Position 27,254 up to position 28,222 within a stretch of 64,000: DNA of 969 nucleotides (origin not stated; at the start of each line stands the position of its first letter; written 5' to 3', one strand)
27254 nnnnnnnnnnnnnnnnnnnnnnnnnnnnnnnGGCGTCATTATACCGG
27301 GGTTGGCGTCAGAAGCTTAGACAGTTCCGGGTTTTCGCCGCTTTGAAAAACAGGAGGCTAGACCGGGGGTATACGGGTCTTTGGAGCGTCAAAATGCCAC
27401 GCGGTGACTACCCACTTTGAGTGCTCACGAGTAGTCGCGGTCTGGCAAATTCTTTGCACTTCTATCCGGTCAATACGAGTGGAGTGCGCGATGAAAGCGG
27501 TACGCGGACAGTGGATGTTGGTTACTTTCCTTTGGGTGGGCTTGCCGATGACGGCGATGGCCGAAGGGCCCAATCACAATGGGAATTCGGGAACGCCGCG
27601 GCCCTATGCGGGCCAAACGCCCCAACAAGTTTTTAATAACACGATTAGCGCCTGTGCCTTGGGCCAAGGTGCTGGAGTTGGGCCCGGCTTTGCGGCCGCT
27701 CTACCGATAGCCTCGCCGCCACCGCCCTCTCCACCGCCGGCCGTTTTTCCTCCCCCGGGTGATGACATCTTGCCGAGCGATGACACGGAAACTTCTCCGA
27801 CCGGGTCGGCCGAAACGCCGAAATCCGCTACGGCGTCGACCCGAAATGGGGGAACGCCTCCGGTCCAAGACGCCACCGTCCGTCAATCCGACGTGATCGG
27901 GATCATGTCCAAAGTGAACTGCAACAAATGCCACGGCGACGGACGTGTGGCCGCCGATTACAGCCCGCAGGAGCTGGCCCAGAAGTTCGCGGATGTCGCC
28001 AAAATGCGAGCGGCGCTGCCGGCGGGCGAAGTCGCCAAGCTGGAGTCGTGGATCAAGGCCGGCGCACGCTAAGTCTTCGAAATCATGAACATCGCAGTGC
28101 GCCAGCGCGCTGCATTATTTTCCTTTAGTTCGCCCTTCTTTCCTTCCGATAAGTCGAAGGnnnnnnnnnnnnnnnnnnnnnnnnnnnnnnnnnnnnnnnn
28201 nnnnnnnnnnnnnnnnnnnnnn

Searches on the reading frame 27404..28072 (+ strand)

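Call 6: search_protein_families(library=pfam, proteins=[window:27404-28072:+], max_evalue=0.01)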
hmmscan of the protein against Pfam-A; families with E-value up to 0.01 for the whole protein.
window:27404-28072:+ (222 aa): 0 families

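Call 62: search_protein_families(library=ncbifam, proteins=[window:27404-28072:+], max_evalue=0.1)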
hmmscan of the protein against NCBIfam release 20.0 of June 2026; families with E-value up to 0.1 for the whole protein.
window:27404-28072:+ (222 aa): 0 families

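Call 63: search_protein_families(library=pfam, proteins=[window:27404-28072:+], max_evalue=10)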
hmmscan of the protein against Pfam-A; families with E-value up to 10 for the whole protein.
window:27404-28072:+ (222 aa): 3 families
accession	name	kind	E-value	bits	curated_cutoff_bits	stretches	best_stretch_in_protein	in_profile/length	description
PF13442.11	Cytochrome_CBB3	-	0.058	14.2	27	1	170-195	12-37/68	Cytochrome C oxidase, cbb3-type, subunit III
PF00684.25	DnaJ_CXXCXGXG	-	0.1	13.3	32.7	1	161-184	32-55/65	DnaJ central domain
PF15912.10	VIR_N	-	0.24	11.2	27.7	1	100-189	129-216/258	Virilizer, N-terminal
